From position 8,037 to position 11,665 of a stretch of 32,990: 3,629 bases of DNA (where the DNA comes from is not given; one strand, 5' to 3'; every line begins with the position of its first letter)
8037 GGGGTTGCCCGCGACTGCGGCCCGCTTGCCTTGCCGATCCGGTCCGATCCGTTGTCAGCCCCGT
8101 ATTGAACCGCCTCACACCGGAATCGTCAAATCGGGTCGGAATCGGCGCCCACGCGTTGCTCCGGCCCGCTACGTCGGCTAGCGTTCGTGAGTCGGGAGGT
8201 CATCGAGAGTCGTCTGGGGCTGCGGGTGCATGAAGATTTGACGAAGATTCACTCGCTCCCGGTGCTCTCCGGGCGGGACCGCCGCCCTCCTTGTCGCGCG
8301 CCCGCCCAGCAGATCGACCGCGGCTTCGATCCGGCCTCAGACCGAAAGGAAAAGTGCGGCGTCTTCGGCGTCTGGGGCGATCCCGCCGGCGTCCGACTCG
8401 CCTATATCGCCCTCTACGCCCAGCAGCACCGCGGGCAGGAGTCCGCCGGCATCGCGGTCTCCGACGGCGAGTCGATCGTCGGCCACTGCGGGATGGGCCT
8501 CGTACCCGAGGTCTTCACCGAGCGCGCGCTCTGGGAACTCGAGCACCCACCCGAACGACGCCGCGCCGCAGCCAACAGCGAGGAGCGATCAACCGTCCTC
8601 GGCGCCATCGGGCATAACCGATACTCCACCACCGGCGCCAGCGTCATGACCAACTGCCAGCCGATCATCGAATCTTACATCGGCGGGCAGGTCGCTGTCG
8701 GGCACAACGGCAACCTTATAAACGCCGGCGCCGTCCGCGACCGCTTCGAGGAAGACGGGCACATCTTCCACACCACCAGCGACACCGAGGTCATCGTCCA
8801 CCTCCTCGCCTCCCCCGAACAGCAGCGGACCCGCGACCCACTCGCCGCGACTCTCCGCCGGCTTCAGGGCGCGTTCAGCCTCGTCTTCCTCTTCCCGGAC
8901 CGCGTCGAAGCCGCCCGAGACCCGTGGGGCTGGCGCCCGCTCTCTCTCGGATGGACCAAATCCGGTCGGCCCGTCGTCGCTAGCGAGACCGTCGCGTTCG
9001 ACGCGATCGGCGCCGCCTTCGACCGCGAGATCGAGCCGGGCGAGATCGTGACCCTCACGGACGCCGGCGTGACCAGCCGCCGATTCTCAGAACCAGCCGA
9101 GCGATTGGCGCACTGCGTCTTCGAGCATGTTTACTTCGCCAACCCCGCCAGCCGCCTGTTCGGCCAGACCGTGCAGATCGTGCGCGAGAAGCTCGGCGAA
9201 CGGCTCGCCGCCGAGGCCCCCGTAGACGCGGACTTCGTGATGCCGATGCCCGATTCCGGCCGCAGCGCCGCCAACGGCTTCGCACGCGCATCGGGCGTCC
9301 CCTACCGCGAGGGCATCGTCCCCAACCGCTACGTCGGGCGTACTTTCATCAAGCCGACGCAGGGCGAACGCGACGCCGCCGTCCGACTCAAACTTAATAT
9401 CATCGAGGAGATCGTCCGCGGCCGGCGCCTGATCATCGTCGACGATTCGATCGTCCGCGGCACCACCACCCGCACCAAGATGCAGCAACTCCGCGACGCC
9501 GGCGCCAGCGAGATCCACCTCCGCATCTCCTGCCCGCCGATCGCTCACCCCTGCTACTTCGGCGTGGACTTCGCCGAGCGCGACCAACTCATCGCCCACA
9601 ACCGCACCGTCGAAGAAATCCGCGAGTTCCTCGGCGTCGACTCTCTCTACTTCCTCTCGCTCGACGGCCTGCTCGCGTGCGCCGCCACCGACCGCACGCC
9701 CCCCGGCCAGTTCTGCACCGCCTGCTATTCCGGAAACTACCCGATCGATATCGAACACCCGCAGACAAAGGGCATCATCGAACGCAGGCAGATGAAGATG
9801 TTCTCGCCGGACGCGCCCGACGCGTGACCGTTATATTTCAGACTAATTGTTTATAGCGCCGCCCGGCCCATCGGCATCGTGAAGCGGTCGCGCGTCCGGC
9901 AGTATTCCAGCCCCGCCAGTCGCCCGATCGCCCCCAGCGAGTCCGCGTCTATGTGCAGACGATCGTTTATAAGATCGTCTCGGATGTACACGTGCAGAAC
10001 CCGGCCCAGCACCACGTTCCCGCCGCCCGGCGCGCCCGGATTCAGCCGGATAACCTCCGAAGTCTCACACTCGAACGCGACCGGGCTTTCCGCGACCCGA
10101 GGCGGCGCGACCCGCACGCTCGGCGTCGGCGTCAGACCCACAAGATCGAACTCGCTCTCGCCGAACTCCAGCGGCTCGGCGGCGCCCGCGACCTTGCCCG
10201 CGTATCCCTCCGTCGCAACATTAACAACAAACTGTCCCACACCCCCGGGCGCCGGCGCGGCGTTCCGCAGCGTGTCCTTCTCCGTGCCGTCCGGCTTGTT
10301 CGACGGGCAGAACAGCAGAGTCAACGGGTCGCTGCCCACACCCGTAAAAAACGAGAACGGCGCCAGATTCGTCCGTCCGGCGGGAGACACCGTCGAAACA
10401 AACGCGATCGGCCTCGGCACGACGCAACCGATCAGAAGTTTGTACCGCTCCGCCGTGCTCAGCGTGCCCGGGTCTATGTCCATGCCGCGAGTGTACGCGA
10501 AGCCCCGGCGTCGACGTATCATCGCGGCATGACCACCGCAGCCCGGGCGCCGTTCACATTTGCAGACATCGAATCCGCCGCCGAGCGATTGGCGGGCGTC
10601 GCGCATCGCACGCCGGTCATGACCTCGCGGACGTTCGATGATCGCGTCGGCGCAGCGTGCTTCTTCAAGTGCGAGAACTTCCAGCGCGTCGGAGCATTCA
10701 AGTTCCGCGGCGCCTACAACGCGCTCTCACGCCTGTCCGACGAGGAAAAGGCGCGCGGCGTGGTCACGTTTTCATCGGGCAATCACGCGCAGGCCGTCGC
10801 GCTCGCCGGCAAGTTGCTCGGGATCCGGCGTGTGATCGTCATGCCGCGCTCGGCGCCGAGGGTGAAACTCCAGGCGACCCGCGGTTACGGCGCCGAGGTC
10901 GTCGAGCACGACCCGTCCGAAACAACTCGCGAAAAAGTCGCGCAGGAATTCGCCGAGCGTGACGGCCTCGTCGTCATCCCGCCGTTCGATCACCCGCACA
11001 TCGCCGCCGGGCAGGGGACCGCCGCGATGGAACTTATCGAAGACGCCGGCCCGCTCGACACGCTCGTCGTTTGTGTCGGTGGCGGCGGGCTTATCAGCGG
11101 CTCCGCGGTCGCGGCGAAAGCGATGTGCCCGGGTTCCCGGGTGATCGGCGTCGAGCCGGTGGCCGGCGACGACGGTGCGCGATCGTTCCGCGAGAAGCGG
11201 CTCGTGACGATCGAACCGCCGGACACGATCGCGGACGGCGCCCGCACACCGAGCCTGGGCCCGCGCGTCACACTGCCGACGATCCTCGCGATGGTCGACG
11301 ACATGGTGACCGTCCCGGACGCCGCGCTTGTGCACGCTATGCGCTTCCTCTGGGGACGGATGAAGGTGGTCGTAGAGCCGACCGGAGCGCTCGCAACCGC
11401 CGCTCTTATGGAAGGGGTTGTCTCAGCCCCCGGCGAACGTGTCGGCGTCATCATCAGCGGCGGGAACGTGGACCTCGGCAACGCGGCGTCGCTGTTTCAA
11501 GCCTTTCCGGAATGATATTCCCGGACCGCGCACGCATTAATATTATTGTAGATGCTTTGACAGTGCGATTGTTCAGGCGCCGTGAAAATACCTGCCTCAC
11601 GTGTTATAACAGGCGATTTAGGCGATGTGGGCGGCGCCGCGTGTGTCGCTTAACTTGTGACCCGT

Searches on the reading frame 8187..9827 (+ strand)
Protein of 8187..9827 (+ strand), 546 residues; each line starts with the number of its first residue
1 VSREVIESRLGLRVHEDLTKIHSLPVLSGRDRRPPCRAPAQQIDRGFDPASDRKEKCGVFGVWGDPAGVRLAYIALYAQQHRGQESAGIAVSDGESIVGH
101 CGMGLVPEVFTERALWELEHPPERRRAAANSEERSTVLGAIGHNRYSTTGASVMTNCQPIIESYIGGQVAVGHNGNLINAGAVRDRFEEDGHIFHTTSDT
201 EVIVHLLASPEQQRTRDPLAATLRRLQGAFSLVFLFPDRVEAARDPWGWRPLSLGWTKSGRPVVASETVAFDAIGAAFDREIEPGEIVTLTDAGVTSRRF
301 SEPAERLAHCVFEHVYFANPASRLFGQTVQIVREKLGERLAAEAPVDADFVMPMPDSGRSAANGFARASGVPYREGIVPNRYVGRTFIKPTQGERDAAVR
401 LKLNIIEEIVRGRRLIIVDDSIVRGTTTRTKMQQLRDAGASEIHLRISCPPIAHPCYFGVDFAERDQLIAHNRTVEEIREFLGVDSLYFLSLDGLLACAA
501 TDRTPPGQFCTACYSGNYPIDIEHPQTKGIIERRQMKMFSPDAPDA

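Call 18: search_protein_families(library=ncbifam, proteins=[window:8187-9827:+], max_evalue=0.00001)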
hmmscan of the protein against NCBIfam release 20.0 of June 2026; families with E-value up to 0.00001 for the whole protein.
window:8187-9827:+ (546 aa): 7 families
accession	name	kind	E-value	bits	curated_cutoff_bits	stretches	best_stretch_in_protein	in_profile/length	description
TIGR01134.1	purF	equivalog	2e-140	469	350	1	57-519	1-432/432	amidophosphoribosyltransferase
NF001484.0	PRK00331.1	subfamily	9.4e-24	83.7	381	1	57-301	2-227/601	isomerizing glutamine--fructose-6-phosphate transaminase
TIGR01135.1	glmS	equivalog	1.9e-20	72.9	418.05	1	57-296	1-221/607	glutamine--fructose-6-phosphate transaminase (isomerizing)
TIGR01536.1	asn_synth_AEB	equivalog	2.7e-17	62.9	267.1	1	139-293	46-187/517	asparagine synthase (glutamine-hydrolyzing)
NF006949.0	PRK09431.1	equivalog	1.7e-13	49.9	499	1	139-289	44-182/554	asparagine synthase B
TIGR03108.1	eps_aminotran_1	hypoth_equivalog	2.2e-10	39.9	816.9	1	140-286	45-180/628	XrtA/PEP-CTERM system amidotransferase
TIGR03104.1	trio_amidotrans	equivalog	2.9e-07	29.1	570.1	1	140-273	44-167/589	N-acetylglutaminylglutamine amidotransferase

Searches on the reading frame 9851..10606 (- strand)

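Call 18: search_protein_families(library=ncbifam, proteins=[window:9851-10606:-], max_evalue=0.00001)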
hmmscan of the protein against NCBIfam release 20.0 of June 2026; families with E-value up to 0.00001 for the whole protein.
window:9851-10606:- (251 aa): 0 families

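Call 95: search_protein_families(library=pfam, proteins=[window:9851-10606:-], max_evalue=0.001)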
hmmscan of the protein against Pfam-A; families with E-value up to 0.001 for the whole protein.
window:9851-10606:- (251 aa): 1 family
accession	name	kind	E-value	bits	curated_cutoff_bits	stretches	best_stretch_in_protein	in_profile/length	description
PF01613.24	Flavin_Reduct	-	1.3e-15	58.3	27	1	63-212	4-137/153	Flavin reductase like domain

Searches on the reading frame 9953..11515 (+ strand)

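Call 18: search_protein_families(library=ncbifam, proteins=[window:9953-11515:+], max_evalue=0.00001)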
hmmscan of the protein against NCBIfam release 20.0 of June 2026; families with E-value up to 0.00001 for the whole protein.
window:9953-11515:+ (520 aa): 33 families (the best 25 are shown)
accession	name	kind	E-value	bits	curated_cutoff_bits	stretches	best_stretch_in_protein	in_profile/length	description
NF005454.0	PRK07048.1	equivalog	4.6e-151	502.5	452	1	199-516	5-321/324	threo-3-hydroxy-L-aspartate ammonia-lyase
NF045641.2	BHydaspDhtseBhcB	equivalog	1.8e-99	332.8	550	1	202-509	3-308/312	beta-hydroxyaspartate dehydratase BhcB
TIGR01127.1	ilvA_1Cterm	equivalog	9.3e-91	304.6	378.75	1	220-508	1-288/380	threonine ammonia-lyase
NF005600.0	PRK07334.1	equivalog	5.8e-88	295.2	496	1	196-508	5-314/408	threonine ammonia-lyase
NF006389.0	PRK08638.1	equivalog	8.8e-84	281.3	453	1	197-514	5-323/333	bifunctional threonine ammonia-lyase/L-serine ammonia-lyase TdcB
NF005147.0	PRK06608.1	equivalog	3.9e-73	246.2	380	1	202-516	7-321/339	serine/threonine dehydratase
NF005680.0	PRK07476.1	equivalog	7.6e-71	238.7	413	1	201-512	5-317/326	hydroxyectoine utilization dehydratase EutB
NF005292.0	PRK06815.1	equivalog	1.3e-70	238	371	1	203-510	5-312/320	threonine/serine dehydratase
NF006674.0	PRK09224.1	subfamily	6.8e-69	232.9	577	1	214-508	20-316/508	threonine ammonia-lyase IlvA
NF006390.0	PRK08639.1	equivalog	2.1e-68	231.2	421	1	200-509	6-318/418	threonine ammonia-lyase IlvA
TIGR01124.1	ilvA_2Cterm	equivalog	3e-68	230.6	411.3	1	213-508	11-308/499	threonine ammonia-lyase, biosynthetic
NF006094.0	PRK08246.1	subfamily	2.5e-67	227.5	331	1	202-509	6-307/310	serine/threonine dehydratase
TIGR02991.1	ectoine_eutB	equivalog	5.6e-67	225.9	413.35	1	202-508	2-308/317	hydroxyectoine utilization dehydratase EutB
NF009130.0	PRK12483.1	subfamily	5e-63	213.4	801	1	211-507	29-327/521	threonine ammonia-lyase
TIGR02079.1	THD1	equivalog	7e-63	212.8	440.55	1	205-509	2-310/410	threonine ammonia-lyase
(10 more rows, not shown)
